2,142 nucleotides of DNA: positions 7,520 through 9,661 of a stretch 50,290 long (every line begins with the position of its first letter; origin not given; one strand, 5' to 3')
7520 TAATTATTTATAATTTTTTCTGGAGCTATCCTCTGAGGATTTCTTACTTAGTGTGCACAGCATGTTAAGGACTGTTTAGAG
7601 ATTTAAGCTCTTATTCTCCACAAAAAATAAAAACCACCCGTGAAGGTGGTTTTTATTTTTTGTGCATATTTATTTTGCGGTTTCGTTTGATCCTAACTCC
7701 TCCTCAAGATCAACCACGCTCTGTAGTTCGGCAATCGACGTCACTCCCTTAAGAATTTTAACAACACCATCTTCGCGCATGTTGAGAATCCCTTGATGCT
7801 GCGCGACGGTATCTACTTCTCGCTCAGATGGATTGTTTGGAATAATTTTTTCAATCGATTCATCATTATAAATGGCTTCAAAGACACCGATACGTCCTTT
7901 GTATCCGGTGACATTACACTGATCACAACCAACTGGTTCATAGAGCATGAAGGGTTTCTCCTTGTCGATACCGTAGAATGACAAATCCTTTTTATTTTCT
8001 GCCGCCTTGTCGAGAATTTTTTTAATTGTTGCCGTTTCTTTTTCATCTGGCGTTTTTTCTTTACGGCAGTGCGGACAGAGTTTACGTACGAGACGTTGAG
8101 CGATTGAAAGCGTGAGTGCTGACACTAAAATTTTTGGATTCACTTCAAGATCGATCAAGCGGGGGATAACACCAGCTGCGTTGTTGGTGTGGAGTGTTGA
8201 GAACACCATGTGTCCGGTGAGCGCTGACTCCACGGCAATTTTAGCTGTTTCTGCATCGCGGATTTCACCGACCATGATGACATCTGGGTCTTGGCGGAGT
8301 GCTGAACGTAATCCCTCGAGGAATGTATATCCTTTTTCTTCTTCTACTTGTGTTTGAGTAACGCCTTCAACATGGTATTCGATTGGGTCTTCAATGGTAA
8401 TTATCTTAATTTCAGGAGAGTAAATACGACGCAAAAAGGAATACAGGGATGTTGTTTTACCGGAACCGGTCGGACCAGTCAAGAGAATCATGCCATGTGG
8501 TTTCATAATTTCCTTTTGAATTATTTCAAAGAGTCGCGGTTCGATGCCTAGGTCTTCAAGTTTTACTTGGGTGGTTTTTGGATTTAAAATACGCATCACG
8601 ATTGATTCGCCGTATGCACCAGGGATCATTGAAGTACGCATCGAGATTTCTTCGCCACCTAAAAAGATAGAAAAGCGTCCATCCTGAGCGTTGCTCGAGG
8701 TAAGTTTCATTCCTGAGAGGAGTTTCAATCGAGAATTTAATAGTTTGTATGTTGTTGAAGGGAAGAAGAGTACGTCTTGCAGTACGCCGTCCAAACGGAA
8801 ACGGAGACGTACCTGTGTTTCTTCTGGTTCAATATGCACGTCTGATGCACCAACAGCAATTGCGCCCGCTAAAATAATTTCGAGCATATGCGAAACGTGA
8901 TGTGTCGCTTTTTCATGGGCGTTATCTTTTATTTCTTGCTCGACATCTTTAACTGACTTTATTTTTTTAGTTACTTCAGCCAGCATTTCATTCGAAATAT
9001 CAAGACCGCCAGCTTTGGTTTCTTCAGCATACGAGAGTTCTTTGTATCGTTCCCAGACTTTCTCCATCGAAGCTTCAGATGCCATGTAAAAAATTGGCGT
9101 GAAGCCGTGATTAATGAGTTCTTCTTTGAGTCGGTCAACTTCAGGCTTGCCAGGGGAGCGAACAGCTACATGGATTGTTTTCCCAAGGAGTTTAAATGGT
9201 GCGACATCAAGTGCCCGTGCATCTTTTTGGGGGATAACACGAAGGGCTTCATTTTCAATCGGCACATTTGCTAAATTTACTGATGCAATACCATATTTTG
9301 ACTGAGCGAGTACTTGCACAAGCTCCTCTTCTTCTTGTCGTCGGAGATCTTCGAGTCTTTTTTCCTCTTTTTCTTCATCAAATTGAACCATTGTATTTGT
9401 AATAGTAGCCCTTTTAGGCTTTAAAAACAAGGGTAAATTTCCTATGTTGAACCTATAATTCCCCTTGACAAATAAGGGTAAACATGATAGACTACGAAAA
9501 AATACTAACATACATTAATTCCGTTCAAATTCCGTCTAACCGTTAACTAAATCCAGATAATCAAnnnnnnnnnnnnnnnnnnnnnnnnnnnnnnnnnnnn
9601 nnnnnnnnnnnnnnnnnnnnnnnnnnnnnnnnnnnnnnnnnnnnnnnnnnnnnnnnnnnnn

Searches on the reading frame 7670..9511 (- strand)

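Call 23: search_protein_families(library=pfam, proteins=[window:7670-9511:-], max_evalue=0.00001)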
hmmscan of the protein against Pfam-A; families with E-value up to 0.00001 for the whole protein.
window:7670-9511:- (613 aa): 2 families
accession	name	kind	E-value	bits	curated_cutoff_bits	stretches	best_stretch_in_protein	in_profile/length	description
PF00437.27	T2SSE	-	3.1e-116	388.5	24.9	1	203-596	5-368/370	Type II/IV secretion system protein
PF05157.20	MshEN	-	6.9e-06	26.4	23.1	0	73-156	1-83/90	MshEN domain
